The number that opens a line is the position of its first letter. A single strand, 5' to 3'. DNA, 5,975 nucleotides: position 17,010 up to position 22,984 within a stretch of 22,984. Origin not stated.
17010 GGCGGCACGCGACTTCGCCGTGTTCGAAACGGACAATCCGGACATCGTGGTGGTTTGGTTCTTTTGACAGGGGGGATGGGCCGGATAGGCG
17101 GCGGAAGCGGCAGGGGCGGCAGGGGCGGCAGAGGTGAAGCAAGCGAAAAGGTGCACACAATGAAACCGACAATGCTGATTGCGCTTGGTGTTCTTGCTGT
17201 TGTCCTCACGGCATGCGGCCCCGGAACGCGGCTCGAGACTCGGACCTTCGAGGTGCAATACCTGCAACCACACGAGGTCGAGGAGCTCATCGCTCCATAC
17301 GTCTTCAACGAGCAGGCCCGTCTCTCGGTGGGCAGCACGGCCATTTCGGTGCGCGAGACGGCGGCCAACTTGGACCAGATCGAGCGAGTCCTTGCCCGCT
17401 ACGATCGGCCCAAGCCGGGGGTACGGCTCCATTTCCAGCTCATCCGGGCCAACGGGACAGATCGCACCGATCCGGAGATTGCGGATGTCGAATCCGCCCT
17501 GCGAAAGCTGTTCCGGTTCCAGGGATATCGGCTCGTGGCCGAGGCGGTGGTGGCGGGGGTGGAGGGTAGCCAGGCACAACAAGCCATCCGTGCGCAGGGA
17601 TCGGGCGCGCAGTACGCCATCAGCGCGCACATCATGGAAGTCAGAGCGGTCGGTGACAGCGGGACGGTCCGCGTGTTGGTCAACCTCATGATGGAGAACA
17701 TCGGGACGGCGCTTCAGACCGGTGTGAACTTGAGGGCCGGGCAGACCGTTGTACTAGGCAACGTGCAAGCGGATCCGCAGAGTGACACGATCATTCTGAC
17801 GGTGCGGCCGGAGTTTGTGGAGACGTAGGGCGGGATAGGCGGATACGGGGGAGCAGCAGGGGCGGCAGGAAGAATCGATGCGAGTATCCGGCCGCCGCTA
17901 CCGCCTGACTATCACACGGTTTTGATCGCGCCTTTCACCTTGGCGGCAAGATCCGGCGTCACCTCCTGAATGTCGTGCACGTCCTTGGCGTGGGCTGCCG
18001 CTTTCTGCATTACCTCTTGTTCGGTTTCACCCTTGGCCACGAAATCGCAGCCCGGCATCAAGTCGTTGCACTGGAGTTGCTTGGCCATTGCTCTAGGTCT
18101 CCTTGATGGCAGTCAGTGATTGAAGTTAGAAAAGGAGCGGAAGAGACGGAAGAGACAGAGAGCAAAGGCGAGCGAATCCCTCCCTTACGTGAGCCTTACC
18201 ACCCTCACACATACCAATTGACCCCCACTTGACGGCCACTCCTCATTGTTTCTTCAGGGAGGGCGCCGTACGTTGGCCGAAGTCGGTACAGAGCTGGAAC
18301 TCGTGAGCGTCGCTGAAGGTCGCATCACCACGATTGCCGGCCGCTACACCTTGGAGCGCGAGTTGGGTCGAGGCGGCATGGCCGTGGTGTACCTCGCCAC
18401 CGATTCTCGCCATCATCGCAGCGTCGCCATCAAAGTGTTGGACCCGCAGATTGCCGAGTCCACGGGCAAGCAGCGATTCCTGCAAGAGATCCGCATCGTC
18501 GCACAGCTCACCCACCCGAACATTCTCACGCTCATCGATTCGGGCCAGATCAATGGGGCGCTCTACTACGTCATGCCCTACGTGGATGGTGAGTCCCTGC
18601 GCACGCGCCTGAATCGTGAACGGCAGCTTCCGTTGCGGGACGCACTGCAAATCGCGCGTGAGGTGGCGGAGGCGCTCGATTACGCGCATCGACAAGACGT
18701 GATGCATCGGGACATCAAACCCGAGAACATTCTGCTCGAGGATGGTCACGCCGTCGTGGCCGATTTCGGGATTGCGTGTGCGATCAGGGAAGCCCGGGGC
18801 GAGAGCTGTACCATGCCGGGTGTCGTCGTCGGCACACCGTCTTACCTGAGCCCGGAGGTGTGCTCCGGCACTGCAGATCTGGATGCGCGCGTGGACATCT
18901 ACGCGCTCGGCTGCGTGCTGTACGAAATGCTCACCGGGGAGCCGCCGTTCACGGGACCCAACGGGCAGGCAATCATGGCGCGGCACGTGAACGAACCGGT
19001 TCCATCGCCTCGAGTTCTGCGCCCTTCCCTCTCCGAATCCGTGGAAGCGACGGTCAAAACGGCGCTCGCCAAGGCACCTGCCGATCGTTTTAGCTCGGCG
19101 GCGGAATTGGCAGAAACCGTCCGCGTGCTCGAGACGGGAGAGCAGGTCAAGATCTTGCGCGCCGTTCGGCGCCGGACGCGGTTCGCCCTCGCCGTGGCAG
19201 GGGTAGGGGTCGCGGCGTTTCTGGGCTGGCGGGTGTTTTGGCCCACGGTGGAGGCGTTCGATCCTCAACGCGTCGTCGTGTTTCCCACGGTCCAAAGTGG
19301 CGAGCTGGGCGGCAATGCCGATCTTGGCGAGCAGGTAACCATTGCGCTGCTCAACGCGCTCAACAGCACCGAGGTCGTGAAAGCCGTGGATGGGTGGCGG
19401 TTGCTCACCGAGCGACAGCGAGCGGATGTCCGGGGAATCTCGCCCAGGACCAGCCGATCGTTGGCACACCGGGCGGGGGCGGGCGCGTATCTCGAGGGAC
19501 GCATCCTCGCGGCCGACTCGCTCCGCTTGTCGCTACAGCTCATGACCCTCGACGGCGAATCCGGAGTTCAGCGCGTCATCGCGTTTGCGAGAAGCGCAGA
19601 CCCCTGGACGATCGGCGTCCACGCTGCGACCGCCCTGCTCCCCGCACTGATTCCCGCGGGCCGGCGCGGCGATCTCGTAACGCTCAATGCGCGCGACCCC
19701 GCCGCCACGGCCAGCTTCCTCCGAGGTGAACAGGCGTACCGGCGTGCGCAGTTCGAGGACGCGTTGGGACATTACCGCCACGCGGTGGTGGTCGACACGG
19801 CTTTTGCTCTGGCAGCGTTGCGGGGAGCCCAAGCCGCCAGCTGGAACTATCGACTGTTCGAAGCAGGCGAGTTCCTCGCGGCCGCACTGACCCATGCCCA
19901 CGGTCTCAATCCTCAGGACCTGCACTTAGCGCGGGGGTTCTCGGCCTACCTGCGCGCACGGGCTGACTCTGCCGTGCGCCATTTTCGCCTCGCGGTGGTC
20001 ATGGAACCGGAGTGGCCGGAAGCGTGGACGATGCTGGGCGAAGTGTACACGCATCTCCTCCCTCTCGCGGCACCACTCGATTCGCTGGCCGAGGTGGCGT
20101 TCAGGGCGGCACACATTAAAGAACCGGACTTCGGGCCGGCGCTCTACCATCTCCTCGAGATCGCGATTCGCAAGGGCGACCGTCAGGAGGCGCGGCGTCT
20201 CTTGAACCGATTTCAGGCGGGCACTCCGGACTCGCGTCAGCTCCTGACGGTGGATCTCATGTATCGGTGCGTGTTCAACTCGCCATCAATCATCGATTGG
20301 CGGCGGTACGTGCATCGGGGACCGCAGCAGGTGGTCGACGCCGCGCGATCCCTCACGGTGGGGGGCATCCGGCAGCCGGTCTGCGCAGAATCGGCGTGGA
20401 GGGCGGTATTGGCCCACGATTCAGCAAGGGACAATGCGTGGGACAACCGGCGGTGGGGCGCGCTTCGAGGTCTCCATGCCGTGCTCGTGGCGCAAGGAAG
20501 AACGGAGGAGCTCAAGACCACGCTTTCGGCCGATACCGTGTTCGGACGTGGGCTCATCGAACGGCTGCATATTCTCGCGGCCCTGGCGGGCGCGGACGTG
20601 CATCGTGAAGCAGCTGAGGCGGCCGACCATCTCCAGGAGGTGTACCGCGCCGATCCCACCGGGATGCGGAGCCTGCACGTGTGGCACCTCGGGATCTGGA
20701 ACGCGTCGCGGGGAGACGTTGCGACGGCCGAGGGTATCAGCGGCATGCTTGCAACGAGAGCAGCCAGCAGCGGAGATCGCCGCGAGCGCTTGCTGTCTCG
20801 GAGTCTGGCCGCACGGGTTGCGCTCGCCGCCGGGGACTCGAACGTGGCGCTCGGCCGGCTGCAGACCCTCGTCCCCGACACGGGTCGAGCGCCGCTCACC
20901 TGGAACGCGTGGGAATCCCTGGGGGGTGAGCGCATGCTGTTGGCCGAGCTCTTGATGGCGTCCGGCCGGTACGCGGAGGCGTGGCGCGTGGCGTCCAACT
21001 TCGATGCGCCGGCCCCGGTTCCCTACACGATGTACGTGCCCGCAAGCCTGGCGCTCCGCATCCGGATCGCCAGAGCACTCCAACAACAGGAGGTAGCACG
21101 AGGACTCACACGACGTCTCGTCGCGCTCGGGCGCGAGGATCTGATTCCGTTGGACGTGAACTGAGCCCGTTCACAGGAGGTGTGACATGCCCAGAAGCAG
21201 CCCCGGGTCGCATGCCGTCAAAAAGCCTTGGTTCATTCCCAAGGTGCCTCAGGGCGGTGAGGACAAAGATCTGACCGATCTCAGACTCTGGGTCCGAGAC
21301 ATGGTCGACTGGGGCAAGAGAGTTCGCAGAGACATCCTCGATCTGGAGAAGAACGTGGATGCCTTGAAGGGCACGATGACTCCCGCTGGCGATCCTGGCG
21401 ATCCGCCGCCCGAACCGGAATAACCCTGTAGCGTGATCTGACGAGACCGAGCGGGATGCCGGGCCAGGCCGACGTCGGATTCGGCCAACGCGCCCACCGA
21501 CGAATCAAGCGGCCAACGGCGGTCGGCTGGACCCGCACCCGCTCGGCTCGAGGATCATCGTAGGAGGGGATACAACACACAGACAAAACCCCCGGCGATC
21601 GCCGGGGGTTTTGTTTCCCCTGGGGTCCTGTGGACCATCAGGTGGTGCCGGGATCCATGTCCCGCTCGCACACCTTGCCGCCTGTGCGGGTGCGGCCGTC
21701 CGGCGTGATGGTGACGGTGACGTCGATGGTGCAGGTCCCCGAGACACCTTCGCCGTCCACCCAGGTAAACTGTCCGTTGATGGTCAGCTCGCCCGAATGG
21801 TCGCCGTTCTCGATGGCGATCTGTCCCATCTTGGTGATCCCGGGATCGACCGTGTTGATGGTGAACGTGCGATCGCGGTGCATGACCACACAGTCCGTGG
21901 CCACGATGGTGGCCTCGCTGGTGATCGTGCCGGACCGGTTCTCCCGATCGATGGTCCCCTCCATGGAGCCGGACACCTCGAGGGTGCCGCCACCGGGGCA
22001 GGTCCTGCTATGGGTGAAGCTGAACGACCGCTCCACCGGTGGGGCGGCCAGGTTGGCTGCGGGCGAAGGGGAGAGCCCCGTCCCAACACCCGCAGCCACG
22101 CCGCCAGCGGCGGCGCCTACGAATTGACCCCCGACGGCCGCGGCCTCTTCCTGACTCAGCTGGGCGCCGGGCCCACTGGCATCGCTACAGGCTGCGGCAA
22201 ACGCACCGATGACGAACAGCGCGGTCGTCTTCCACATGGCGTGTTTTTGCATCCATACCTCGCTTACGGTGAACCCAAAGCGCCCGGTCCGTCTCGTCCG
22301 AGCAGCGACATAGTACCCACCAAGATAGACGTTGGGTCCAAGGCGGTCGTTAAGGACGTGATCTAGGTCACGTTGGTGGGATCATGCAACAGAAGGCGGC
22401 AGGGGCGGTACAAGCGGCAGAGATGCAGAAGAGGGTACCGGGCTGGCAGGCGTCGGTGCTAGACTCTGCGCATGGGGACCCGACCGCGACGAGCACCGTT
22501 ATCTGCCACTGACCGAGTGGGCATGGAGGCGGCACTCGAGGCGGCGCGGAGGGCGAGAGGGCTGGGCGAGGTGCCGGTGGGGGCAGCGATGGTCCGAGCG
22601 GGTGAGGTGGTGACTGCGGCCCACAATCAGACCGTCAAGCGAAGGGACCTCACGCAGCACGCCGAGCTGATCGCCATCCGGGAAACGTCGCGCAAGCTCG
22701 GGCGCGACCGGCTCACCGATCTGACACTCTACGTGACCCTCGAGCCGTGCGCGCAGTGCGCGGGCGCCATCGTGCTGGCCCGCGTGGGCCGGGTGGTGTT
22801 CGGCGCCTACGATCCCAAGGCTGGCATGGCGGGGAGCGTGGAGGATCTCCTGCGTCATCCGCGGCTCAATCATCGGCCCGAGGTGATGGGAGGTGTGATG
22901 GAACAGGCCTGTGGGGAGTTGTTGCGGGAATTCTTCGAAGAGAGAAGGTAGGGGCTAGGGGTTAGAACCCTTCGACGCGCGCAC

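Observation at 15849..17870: Family of G-rich intergenic repeats with G-quadruplex potential around the sigma/anti-sigma/lipoprotein cluster, one copy in-frame inside the sigma gene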

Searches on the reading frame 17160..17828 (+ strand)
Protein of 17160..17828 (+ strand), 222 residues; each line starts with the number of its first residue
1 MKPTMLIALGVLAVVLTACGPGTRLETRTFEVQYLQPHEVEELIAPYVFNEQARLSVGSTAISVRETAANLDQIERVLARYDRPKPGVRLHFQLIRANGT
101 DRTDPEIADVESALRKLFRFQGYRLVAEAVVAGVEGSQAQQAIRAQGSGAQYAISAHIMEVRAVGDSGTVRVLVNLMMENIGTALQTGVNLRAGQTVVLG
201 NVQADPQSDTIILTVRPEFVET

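Call 10: search_protein_families(library=pfam, proteins=[window:17160-17828:+], max_evalue=0.01)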
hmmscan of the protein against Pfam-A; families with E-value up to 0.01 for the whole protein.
window:17160-17828:+ (222 aa): 1 family
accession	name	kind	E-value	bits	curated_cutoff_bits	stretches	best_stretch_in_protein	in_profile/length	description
PF03958.22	Secretin_N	-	0.00068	20.2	28.2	0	28-86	2-68/69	Bacterial type II/III secretion system short domain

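Call 11: find_encoding_contigs(protein=window:17160-17828:+, flank=10000, max_places=6)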
Protein window:17160-17828:+ (222 aa): 2 contigs read that carry it; 2 places shown.
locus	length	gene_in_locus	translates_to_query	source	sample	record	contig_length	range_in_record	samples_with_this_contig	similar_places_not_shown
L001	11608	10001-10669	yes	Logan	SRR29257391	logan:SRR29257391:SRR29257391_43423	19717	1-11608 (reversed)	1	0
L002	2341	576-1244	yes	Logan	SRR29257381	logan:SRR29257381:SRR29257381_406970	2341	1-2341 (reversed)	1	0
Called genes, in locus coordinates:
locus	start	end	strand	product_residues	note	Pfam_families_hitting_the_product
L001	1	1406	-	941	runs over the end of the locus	PF00069:Pkinase, PF07714:PK_Tyr_Ser-Thr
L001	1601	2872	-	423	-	PF01145:Band_7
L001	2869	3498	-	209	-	-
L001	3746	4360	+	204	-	PF06197:DUF998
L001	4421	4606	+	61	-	-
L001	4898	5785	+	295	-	PF13036:LpoB (weak), PF03783:CsgG, PF16539:FlgT_M (weak), PF16538:FlgT_C (weak)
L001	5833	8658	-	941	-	PF00069:Pkinase, PF07714:PK_Tyr_Ser-Thr, PF25390:WD40_RLD, PF13540:RCC1_2, PF13540:RCC1_2, PF25390:WD40_RLD, PF00415:RCC1, PF13540:RCC1_2, +8 more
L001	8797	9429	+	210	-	PF04542:Sigma70_r2, PF08281:Sigma70_r4_2, PF04545:Sigma70_r4 (faint)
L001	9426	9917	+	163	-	-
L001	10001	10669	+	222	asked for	-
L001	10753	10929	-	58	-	PF06348:DUF1059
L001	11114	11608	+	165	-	?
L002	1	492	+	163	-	?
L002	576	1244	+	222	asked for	-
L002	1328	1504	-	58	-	PF06348:DUF1059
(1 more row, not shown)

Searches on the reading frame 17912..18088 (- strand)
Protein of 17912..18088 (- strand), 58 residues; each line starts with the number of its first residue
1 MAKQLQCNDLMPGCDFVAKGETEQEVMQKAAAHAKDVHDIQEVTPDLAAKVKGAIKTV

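Call 10: search_protein_families(library=pfam, proteins=[window:17912-18088:-], max_evalue=0.01)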
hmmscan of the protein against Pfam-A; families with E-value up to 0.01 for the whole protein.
window:17912-18088:- (58 aa): 1 family
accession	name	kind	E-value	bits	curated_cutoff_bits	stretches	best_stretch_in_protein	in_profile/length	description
PF06348.16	DUF1059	-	1.3e-20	73.8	21.1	1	3-56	2-55/56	Protein of unknown function (DUF1059)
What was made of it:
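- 17912..18088 (-): DUF1059 gene, convergent with the lipoprotein gene. call 10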

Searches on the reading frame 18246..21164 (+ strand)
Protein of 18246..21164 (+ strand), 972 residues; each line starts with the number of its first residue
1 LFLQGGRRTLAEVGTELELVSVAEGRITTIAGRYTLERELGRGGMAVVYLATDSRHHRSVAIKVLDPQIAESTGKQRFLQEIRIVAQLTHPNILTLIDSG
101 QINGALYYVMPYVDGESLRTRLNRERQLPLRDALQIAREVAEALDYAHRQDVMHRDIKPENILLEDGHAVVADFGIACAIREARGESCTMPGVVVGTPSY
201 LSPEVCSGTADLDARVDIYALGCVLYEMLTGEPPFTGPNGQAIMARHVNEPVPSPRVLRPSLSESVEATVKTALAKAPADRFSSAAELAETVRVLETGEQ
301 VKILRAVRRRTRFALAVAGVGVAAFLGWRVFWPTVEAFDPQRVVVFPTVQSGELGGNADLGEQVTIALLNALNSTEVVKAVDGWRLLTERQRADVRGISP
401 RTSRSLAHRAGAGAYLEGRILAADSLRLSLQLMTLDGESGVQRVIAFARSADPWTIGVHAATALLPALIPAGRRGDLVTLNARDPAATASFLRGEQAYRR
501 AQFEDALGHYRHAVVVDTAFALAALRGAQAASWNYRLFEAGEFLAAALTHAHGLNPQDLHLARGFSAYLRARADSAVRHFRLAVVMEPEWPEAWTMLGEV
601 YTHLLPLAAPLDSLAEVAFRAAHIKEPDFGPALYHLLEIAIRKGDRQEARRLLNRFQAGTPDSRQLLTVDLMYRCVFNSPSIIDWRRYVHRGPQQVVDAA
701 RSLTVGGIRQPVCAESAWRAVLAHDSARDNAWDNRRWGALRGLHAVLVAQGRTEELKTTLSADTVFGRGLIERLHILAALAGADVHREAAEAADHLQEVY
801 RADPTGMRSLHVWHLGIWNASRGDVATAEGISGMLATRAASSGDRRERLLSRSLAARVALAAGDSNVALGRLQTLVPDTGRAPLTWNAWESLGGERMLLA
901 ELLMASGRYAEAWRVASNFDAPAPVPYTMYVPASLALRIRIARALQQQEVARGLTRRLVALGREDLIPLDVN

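Call 10: search_protein_families(library=pfam, proteins=[window:18246-21164:+], max_evalue=0.01)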
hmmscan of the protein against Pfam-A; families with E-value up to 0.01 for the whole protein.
window:18246-21164:+ (972 aa): 7 families
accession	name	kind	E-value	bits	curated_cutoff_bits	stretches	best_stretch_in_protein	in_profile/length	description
PF00069.31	Pkinase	-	3.1e-57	194.4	31.7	1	34-285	1-255/263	Protein kinase domain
PF07714.23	PK_Tyr_Ser-Thr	-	7.5e-34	117.6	23.1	1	35-281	2-248/258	Protein tyrosine and serine/threonine kinase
PF01636.29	APH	-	1.7e-05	25.1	23.2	1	48-149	13-109/239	Phosphotransferase enzyme family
PF03109.22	ABC1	-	0.0007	19.2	22.9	0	108-183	145-220/244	ABC1 atypical kinase-like domain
PF13428.12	TPR_14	-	0.0012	19.8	23.5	0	559-599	3-43/44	Tetratricopeptide repeat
PF07719.23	TPR_2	-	0.0013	19.2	27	0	488-514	2-28/34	Tetratricopeptide repeat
PF14559.12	TPR_19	-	0.0041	17.8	25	1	615-664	10-59/68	Tetratricopeptide repeat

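Call 44: find_encoding_contigs(protein=window:18273-21164:+, flank=10000, max_places=6)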
Protein window:18273-21164:+ (963 aa): no gene with exactly this product is on record in the collection.

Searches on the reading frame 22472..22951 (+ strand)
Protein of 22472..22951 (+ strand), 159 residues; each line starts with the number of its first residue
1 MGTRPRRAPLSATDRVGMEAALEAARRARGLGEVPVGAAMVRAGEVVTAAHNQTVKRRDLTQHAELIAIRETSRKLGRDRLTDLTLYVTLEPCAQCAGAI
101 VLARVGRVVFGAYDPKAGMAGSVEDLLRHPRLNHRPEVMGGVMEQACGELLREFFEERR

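Call 10: search_protein_families(library=pfam, proteins=[window:22472-22951:+], max_evalue=0.01)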
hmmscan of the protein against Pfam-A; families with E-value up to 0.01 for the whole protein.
window:22472-22951:+ (159 aa): 10 families
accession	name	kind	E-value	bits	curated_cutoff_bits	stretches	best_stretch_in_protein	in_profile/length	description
PF14437.12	MafB19-deam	-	2.9e-33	115.2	27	1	18-159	7-142/142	MafB19-like deaminase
PF00383.29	dCMP_cyt_deam_1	-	1.4e-25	89.6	25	1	14-111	4-101/102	Cytidine and deoxycytidylate deaminase zinc-binding region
PF14439.12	Bd3614-deam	-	1.2e-06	28.9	38.5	1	40-109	15-87/113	Bd3614-like deaminase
PF18750.7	SNAD4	-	5.1e-06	27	27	1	52-101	22-72/130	Secreted Novel AID/APOBEC-like Deaminase 4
PF18772.7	APOBEC2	-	0.00024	21.6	26.8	1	56-101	44-90/175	APOBEC2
PF18782.7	NAD2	-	0.00031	21.3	27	1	53-100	45-94/179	Novel AID APOBEC clade 2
PF08210.17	APOBEC_N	-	0.00091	19.7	25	1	49-101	33-86/170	APOBEC-like N-terminal domain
PF18778.7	NAD1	-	0.0013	19.3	27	1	58-101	46-91/175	Novel AID APOBEC clade 1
PF18771.7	APOBEC3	-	0.0034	17.9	27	1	59-101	28-71/137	APOBEC3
PF18774.7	APOBEC4_like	-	0.005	17.2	26.7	1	57-113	30-87/131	APOBEC4-like -AID/APOBEC-deaminase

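Call 29: find_encoding_contigs(protein=window:22472-22951:+, flank=10000, max_places=5)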
Protein window:22472-22951:+ (159 aa): no gene with exactly this product is on record in the collection.
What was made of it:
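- Tried and rejected: No exact product was on record (calls 29, 44).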
